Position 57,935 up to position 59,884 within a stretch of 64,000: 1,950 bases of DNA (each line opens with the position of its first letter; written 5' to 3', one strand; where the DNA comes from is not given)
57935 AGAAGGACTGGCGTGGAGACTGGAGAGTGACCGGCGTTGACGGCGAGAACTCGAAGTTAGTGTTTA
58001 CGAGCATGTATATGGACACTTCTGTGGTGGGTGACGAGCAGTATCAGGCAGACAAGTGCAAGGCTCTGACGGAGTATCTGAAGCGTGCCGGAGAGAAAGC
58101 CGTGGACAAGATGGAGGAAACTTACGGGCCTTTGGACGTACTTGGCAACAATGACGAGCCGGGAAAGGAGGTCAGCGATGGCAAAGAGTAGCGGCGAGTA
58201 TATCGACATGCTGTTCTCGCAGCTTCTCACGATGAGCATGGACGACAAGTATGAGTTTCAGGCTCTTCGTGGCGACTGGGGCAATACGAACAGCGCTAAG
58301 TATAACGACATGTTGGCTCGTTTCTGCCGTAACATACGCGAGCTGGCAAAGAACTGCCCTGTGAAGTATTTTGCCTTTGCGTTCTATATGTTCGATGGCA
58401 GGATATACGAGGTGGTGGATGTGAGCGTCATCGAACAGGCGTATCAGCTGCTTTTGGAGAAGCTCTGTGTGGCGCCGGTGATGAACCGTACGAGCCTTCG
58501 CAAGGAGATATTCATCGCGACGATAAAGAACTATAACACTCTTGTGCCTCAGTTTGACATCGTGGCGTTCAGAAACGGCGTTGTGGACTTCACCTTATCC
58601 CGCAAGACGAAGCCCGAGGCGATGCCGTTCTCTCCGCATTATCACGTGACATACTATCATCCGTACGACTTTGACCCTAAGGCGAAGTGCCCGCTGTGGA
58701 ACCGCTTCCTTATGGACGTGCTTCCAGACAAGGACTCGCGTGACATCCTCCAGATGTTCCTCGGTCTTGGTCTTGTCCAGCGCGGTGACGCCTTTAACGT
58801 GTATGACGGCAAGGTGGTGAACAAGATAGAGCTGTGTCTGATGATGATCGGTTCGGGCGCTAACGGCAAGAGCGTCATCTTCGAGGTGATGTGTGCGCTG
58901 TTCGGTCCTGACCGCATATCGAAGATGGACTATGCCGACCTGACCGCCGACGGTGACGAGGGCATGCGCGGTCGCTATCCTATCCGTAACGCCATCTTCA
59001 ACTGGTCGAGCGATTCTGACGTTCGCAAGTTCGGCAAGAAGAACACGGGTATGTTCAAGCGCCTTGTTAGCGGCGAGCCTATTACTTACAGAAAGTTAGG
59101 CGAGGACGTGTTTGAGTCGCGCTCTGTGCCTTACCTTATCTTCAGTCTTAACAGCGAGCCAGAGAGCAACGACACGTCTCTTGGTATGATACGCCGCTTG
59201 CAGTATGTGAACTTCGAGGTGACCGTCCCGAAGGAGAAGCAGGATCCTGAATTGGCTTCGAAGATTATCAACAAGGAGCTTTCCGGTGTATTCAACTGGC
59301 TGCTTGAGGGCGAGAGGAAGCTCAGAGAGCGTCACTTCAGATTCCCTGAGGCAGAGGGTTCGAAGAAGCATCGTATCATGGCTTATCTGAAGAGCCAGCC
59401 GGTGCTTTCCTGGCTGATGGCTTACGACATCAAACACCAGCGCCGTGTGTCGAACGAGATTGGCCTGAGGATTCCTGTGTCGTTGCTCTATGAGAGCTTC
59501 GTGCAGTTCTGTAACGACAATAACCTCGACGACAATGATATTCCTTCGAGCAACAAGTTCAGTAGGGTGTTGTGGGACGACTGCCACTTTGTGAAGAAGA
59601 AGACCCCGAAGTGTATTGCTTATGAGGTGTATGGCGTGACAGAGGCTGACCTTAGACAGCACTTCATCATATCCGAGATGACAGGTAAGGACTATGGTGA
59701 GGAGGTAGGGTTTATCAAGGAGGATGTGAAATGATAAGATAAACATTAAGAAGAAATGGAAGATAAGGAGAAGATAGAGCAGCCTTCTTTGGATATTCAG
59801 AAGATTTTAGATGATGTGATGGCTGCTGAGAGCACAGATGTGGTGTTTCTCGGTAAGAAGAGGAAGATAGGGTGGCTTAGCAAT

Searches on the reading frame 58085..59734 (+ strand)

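Call 66: search_protein_families(library=phrogs, proteins=[window:58085-59734:+], max_evalue=0.00001)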
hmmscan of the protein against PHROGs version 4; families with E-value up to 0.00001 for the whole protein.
window:58085-59734:+ (549 aa): 7 families
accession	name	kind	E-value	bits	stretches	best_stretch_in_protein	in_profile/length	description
phrog_864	-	DNA, RNA and nucleotide metabolism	4.1e-51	175.5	1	97-516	229-620/1064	DNA primase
phrog_1156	-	DNA, RNA and nucleotide metabolism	8.7e-46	157.9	1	160-514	484-814/855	DNA primase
phrog_6088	-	DNA, RNA and nucleotide metabolism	1e-45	157.5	1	158-514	431-759/772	DNA primase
phrog_1829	-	DNA, RNA and nucleotide metabolism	1.4e-38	133.6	1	155-525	426-762/772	DNA primase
phrog_2478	-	DNA, RNA and nucleotide metabolism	1.4e-27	97.2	1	160-496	509-818/854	DNA polymerase/primase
phrog_7601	-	unknown function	6.6e-15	56.3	1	249-506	20-260/289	-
phrog_1883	-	DNA, RNA and nucleotide metabolism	3.9e-08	33.1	1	204-507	457-736/756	DNA helicase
